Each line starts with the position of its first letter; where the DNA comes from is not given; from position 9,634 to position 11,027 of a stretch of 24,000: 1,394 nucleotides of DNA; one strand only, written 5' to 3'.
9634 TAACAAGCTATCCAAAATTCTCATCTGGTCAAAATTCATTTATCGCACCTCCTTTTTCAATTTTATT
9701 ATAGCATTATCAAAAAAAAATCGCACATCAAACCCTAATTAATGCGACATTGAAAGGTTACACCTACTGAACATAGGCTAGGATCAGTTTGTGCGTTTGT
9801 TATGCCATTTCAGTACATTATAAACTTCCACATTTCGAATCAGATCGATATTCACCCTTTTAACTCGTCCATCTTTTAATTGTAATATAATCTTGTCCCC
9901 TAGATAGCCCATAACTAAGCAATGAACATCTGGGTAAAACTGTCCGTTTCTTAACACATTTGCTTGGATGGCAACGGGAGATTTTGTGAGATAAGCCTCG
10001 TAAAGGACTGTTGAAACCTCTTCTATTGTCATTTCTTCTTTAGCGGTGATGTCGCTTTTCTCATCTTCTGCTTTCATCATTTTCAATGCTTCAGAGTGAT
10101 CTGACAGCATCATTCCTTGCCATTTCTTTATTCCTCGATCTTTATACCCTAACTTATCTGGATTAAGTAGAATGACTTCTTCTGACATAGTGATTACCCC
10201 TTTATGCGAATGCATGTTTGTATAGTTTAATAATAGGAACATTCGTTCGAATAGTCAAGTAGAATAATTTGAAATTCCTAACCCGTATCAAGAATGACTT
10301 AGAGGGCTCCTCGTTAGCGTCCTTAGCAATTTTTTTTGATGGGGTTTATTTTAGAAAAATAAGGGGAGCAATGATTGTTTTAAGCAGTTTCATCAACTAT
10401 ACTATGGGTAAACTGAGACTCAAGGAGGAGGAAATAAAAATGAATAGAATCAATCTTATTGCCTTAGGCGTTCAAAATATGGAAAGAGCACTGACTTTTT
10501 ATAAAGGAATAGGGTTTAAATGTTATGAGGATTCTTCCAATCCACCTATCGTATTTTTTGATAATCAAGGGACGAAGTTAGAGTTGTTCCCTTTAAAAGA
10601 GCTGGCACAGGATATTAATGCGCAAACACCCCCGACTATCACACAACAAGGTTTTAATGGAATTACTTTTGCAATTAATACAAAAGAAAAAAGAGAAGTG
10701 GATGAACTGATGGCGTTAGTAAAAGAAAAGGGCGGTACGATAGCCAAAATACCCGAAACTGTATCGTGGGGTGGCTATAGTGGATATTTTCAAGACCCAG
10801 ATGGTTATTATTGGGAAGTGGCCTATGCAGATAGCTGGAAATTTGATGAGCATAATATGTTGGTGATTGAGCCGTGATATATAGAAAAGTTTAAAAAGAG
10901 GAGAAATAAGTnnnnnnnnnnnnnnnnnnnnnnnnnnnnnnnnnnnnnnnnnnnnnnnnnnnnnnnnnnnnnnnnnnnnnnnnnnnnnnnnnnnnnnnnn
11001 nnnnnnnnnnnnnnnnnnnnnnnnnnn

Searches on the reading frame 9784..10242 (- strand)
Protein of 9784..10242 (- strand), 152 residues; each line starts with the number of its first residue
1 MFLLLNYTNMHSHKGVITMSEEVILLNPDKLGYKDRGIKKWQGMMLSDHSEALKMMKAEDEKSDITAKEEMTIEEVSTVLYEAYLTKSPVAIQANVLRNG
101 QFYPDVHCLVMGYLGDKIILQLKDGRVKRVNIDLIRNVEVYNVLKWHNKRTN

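Call 30: search_protein_families(library=pfam, proteins=[window:9784-10242:-], max_evalue=0.001)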
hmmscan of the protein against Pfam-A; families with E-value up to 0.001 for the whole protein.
window:9784-10242:- (152 aa): 0 families

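Call 60: search_protein_families(library=pfam, proteins=[window:9784-10242:-], max_evalue=0.01)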
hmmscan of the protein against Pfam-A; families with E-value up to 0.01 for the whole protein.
window:9784-10242:- (152 aa): 2 families
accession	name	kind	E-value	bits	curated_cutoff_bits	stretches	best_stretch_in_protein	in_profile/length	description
PF04283.17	CheF-arch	-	0.0036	17.5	25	1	49-140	76-168/218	Chemotaxis signal transduction system protein F from archaea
PF08863.15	YolD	-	0.0092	16.5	27.5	0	45-94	1-50/94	YolD-like protein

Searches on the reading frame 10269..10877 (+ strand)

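Call 30: search_protein_families(library=pfam, proteins=[window:10269-10877:+], max_evalue=0.001)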
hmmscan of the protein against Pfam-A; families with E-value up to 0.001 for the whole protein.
window:10269-10877:+ (202 aa): 1 family
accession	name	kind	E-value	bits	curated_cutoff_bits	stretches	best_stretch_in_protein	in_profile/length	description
PF00903.31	Glyoxalase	-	9.2e-15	55.5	20.6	1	60-184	1-121/121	Glyoxalase/Bleomycin resistance protein/Dioxygenase superfamily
